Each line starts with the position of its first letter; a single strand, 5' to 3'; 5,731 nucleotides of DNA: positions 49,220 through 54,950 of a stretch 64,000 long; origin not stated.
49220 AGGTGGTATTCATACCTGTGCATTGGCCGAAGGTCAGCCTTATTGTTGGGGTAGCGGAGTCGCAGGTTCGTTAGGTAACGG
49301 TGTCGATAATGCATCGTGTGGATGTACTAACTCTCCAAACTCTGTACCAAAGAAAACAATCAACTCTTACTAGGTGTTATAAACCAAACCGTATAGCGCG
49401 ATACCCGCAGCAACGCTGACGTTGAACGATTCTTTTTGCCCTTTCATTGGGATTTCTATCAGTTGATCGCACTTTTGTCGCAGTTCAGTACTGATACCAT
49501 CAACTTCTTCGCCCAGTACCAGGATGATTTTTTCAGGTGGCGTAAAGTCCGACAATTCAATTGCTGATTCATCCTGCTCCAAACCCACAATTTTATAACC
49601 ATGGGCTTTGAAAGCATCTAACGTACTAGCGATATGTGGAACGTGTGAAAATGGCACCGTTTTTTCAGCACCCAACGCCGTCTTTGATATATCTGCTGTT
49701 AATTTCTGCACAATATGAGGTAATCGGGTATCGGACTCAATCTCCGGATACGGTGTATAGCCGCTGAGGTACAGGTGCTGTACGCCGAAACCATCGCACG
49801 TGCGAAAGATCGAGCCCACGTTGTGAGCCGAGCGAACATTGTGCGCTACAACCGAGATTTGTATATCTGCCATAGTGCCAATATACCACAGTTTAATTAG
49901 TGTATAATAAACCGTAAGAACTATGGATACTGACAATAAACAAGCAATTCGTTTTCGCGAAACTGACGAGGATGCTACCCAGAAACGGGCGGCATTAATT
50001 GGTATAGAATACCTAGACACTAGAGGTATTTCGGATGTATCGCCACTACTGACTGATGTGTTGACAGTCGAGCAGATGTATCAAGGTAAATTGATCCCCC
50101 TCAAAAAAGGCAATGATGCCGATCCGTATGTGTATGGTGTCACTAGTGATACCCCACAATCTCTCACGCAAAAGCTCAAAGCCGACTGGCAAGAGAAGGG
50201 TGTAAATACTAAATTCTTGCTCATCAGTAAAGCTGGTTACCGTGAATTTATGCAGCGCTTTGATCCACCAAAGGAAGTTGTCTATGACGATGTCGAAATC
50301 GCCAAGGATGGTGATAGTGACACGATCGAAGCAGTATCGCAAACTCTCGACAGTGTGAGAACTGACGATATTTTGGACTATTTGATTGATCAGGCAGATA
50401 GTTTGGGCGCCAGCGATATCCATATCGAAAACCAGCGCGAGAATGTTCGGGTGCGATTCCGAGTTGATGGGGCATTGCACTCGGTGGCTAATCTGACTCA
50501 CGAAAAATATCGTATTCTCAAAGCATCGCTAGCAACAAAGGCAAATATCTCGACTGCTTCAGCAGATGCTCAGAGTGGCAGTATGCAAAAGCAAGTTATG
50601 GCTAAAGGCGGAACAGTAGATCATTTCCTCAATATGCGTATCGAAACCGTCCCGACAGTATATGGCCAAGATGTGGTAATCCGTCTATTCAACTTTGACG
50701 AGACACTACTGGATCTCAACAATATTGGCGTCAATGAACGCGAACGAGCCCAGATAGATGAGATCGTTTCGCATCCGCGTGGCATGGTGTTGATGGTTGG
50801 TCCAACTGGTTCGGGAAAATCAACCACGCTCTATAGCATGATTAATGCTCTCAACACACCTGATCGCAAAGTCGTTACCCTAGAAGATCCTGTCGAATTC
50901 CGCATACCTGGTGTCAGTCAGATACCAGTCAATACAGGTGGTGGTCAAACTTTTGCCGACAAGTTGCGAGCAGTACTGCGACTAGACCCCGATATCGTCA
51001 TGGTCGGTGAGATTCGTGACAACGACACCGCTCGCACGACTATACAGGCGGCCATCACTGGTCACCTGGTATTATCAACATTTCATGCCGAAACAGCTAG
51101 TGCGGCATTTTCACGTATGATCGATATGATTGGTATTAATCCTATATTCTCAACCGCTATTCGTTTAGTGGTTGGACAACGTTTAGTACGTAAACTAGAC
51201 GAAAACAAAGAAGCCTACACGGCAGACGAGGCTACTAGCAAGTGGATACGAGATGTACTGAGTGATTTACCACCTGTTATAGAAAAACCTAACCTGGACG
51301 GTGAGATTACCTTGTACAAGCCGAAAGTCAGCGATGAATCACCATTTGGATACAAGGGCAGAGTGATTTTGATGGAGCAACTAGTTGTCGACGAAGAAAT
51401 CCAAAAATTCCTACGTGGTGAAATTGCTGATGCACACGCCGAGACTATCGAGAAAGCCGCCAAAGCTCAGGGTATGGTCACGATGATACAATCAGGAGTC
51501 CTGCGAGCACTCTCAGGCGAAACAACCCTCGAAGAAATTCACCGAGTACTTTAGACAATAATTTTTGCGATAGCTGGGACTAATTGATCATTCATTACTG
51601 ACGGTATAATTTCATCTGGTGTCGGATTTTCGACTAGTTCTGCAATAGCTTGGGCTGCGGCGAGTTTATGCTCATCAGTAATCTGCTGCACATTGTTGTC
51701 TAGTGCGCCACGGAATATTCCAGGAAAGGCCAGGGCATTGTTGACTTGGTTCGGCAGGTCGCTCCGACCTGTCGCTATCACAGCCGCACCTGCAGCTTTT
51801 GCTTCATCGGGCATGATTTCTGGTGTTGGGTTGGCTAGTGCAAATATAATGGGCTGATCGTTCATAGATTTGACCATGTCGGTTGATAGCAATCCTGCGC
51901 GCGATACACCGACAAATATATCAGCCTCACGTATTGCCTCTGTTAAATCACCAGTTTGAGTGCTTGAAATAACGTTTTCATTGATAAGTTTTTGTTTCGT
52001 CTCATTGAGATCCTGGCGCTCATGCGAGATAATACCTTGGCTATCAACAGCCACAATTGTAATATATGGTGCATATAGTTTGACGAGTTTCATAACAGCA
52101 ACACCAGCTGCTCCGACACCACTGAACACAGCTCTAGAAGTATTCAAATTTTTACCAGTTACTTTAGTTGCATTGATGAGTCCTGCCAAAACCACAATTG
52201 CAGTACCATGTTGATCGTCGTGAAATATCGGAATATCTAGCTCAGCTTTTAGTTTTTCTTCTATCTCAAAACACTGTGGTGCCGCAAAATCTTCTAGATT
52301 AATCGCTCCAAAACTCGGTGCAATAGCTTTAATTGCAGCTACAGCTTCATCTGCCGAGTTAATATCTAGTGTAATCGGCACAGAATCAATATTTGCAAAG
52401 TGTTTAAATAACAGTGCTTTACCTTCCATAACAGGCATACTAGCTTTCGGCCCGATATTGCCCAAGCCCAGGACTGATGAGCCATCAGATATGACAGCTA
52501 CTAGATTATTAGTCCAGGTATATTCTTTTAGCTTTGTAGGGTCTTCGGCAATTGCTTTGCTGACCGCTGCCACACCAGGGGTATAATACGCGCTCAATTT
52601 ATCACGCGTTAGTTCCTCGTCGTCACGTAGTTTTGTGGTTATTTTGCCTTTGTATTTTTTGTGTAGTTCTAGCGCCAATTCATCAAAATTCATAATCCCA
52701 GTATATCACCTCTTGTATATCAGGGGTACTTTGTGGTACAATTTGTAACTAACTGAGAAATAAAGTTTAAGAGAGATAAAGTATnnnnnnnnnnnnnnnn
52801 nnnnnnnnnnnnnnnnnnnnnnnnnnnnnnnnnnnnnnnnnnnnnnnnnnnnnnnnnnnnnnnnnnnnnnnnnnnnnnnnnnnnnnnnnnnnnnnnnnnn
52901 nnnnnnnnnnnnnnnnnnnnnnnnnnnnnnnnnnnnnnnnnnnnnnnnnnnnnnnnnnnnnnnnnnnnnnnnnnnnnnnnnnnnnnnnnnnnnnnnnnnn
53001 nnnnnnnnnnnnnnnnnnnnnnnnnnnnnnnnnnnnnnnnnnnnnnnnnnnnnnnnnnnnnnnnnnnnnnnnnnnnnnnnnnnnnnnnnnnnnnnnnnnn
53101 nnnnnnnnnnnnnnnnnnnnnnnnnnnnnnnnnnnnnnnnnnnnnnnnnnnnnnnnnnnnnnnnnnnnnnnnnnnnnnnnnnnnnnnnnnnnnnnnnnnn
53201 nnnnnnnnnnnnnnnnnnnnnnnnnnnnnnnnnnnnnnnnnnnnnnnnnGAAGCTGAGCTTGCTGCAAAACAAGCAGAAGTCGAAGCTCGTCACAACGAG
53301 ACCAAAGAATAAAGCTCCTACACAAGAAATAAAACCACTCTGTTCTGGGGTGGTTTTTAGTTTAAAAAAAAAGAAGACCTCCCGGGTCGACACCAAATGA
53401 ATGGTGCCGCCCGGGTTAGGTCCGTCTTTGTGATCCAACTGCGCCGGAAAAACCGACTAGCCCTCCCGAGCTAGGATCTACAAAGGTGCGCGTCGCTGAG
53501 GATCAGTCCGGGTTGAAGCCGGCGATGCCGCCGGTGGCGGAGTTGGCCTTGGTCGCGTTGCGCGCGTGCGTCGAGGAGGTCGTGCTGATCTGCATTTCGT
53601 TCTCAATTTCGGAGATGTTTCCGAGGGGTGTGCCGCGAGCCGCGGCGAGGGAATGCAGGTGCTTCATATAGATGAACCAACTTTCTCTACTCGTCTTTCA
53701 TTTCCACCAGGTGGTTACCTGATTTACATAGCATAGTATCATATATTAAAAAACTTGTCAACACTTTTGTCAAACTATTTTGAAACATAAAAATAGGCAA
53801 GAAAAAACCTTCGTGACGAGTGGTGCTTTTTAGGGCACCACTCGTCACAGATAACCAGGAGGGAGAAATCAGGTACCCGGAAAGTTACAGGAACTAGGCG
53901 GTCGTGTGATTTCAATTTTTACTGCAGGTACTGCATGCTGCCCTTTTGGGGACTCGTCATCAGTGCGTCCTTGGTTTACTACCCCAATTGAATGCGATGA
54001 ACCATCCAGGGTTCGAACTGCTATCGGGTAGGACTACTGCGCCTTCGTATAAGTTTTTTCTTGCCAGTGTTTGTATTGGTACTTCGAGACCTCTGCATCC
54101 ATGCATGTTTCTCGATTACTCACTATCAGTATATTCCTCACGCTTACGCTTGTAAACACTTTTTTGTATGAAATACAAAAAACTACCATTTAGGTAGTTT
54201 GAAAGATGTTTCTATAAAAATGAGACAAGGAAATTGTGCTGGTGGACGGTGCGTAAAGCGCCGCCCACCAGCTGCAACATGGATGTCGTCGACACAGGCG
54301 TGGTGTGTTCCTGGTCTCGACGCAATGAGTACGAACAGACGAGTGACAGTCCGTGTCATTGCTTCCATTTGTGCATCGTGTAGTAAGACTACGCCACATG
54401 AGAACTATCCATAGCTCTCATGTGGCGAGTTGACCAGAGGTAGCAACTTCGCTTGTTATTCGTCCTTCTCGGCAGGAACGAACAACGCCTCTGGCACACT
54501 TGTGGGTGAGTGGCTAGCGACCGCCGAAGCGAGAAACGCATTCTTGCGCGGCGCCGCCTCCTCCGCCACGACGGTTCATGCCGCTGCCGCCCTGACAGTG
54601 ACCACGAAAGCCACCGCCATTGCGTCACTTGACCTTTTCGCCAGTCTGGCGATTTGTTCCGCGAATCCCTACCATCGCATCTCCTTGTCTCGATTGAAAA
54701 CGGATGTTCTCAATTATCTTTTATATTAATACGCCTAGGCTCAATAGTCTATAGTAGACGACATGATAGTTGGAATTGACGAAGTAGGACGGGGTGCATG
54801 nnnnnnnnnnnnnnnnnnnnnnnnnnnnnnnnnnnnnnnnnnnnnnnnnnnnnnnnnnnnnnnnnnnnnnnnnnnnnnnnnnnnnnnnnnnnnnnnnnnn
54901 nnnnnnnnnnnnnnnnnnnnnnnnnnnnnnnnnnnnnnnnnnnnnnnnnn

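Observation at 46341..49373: Tandem seven-bladed RCC1 propellers, one fused to a PilX-like minor-pilin N-terminus, near the pilus ATPase gene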

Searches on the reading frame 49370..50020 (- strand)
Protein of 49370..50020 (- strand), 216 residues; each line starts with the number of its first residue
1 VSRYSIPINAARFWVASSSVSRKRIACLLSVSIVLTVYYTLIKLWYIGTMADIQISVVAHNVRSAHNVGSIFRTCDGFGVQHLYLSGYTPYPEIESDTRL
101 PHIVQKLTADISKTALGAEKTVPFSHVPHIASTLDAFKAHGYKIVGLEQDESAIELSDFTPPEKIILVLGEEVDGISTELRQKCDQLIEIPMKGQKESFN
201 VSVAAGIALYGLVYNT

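Call 3: search_protein_families(library=pfam, proteins=[window:49370-50020:-], max_evalue=0.1)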
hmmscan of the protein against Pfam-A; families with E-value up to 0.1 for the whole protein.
window:49370-50020:- (216 aa): 1 family
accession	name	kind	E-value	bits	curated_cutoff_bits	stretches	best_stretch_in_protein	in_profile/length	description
PF00588.24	SpoU_methylase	-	2.5e-35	122.1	29.7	1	55-210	2-142/142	SpoU rRNA Methylase family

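Call 4: search_protein_families(library=ncbifam, proteins=[window:49370-50020:-], max_evalue=0.1)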
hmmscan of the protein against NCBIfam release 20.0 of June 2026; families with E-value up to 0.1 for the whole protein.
window:49370-50020:- (216 aa): 11 families
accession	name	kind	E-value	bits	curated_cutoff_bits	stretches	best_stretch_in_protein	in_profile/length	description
TIGR00186.1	rRNA_methyl_3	equivalog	6.3e-31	107.7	160.15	2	105-213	130-237/240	23S rRNA (guanosine(2251)-2'-O)-methyltransferase RlmB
NF008386.0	PRK11181.1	equivalog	1.1e-20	74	366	1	58-213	99-239/244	23S rRNA (guanosine(2251)-2'-O)-methyltransferase RlmB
NF008117.0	PRK10864.1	equivalog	1.5e-19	70.4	267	1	58-209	200-335/344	tRNA/rRNA methyltransferase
NF008295.0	PRK11081.1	equivalog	1.3e-17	64.2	227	1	54-210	19-159/230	tRNA (guanosine(18)-2'-O)-methyltransferase TrmH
TIGR00050.1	rRNA_methyl_1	subfamily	3e-10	40.4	167.15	1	163-213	104-154/233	TrmJ/YjtD family RNA methyltransferase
NF000477.1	NshR_TsnR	equivalog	5.7e-10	39.1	425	1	133-210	181-258/266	NshR/TsnR family 23S rRNA methyltransferase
TIGR00185.1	tRNA_yibK_trmL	equivalog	2.7e-07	30.6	190.6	1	163-211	94-143/154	tRNA (uridine(34)/cytosine(34)/5-carboxymethylaminomethyluridine(34)-2'-O)-methyltransferase TrmL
NF041077.1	tRNAmeth_TrmJ_Sulfolob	equivalog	4.2e-07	29.8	350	1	152-213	91-152/229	tRNA (cytidine-2'-O-)-methyltransferase TrmJ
NF000035.1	nosihep_NshR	exception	7.2e-05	22.4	500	1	163-210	211-258/274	NshR family nosiheptide/thiostrepton resistance 23S rRNA methyltransferase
NF007752.0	PRK10433.1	equivalog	0.0019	17.7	212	1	163-211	106-154/228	tRNA/rRNA methyltransferase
NF011694.0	PRK15114.1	equivalog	0.002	17.7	280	1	164-210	108-154/246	tRNA (cytosine(32)/uridine(32)-2'-O)-methyltransferase TrmJ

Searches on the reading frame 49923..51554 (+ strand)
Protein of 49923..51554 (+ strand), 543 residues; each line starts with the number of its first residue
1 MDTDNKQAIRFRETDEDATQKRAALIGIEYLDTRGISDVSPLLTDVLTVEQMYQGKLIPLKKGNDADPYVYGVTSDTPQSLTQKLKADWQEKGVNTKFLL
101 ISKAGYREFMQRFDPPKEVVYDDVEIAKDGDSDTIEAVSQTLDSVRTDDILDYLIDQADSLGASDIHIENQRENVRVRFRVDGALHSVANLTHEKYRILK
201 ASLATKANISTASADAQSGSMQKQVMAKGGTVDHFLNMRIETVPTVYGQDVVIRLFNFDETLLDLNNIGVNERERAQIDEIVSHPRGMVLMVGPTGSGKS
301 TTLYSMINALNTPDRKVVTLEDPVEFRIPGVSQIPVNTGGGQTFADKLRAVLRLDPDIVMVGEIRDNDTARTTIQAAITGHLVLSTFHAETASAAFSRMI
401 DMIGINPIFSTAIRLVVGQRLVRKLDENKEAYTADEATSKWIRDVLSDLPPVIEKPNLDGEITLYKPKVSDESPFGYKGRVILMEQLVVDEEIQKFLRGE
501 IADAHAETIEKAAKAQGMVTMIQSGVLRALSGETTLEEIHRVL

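Call 3: search_protein_families(library=pfam, proteins=[window:49923-51554:+], max_evalue=0.1)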
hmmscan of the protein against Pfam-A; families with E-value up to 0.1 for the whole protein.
window:49923-51554:+ (543 aa): 17 families
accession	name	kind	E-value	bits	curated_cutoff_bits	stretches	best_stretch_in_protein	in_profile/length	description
PF00437.27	T2SSE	-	4e-89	299.3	24.9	1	150-541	11-370/370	Type II/IV secretion system protein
PF13555.12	AAA_29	-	0.00029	20.9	27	1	279-310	15-46/61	P-loop containing region of AAA domain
PF13604.12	AAA_30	-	0.00083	19.6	27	1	271-319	3-51/191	AAA domain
PF25199.1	nSTAND_NTPase5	-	0.00093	19.5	34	1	282-330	37-86/145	Novel STAND NTPase 5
PF13086.12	AAA_11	-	0.0011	19.2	27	1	270-311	2-42/257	AAA domain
PF01580.24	FtsK_SpoIIIE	-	0.0017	18.3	24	1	281-311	35-64/221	FtsK/SpoIIIE family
PF13401.12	AAA_22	-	0.0023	18.7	27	1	285-321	4-40/130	AAA domain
PF13191.12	AAA_16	-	0.0027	18.6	32.6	1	275-348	9-73/167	AAA ATPase domain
PF12775.13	AAA_7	-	0.0039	17.2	25.8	1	286-314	33-61/181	P-loop containing dynein motor region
PF00910.28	RNA_helicase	-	0.0049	17.8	21.5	0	289-311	1-23/105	RNA helicase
PF13671.12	AAA_33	-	0.012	16.4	27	1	288-325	1-33/143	AAA domain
PF00005.33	ABC_tran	-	0.013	16.5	25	1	288-320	13-44/137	ABC transporter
PF13476.12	AAA_23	-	0.019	16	27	1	285-310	18-43/201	AAA domain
PF00448.28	SRP54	-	0.02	15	22.7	1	288-334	3-48/196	SRP54-type protein, GTPase domain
PF06414.18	Zeta_toxin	-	0.026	14.4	22.3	1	288-333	18-63/199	Zeta toxin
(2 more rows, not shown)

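Call 4: search_protein_families(library=ncbifam, proteins=[window:49923-51554:+], max_evalue=0.1)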
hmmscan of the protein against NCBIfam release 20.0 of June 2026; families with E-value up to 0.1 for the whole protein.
window:49923-51554:+ (543 aa): 43 families (the best 25 are shown)
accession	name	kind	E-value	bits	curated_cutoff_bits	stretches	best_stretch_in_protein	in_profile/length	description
TIGR02533.1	type_II_gspE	equivalog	3.4e-99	332.7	630.25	1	126-542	88-485/486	type II secretion system ATPase GspE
TIGR02538.1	type_IV_pilB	equivalog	4.4e-94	316.1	675.65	1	150-542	184-561/564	type IV-A pilus assembly ATPase PilB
NF007755.0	PRK10436.1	equivalog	1.9e-87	293.9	617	1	146-543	84-459/465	type II secretion system protein GspE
NF053534.1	T4PilAsmATPsTfpB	equivalog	7.6e-82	275.5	850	1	149-542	203-581/584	type IV pilus assembly ATPase TfpB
NF041000.1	ATPase_ComGA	equivalog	5.4e-62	209.2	300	1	154-423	3-266/267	competence type IV pilus ATPase ComGA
TIGR01420.1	pilT_fam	subfamily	2.8e-48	164.9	319.1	1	152-433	3-279/343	PilT/PilU family type 4a pilus ATPase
TIGR02525.1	plasmid_TraJ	equivalog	1.2e-26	93.6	368.3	1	285-430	148-306/372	plasmid transfer ATPase TraJ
TIGR02524.1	dot_icm_DotB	equivalog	1e-23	84.1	463.3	1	278-448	126-311/358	Dot/Icm type IV secretion system ATPase DotB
NF058587.1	archaellum_moto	equivalog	1.1e-18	67.3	550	1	289-423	278-418/527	archaellum flagellar ATPase motor FlaI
TIGR02782.1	TrbB_P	equivalog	4.1e-16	59.2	304.55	1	272-403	123-256/303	P-type conjugative transfer ATPase TrbB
TIGR02788.1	VirB11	equivalog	1.6e-15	57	249.95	1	286-404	144-267/308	P-type DNA transfer ATPase VirB11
NF010407.0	PRK13833.1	subfamily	3.3e-14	53.1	499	1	278-402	137-262/323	conjugal transfer protein TrbB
NF010469.0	PRK13894.1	subfamily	1.9e-13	50.5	508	1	272-419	136-284/320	conjugal transfer ATPase TrbB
NF053672.1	bindosome_BasE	exception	1e-12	47.6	1000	1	281-404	265-393/512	bindosome assembly system ATPase subunit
NF010425.0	PRK13851.1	equivalog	3.1e-12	46.1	461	1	286-403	162-284/344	type IV secretion system protein VirB11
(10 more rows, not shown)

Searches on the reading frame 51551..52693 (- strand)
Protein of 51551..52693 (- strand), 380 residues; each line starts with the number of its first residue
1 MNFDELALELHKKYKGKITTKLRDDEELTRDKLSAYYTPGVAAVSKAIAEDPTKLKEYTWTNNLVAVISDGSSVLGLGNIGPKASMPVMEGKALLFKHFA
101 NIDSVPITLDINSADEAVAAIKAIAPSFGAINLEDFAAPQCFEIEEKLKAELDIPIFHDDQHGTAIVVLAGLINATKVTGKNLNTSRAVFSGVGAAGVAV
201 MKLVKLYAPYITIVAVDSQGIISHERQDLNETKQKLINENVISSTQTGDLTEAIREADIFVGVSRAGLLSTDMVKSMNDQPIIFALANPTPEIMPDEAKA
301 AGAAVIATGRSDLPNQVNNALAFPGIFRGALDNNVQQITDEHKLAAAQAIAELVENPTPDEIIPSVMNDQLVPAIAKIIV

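Call 14: search_protein_families(library=pfam, proteins=[window:51551-52693:-], max_evalue=0.001)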
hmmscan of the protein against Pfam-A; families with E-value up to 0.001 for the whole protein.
window:51551-52693:- (380 aa): 2 families
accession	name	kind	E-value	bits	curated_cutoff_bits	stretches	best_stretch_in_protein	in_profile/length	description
PF00390.24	malic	-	2.5e-28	99.6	23.1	2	30-113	17-119/182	Malic enzyme, N-terminal domain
PF03949.21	Malic_M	-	7.2e-27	94.8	23.5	1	163-367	3-240/258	Malic enzyme, NAD binding domain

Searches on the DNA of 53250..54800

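Call 68: search_rna_families(source=window, start=53250, end=54800, threshold=evalue, max_evalue=0.1)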
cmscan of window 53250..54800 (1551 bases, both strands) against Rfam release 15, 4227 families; matches with E-value up to 0.1: 0.
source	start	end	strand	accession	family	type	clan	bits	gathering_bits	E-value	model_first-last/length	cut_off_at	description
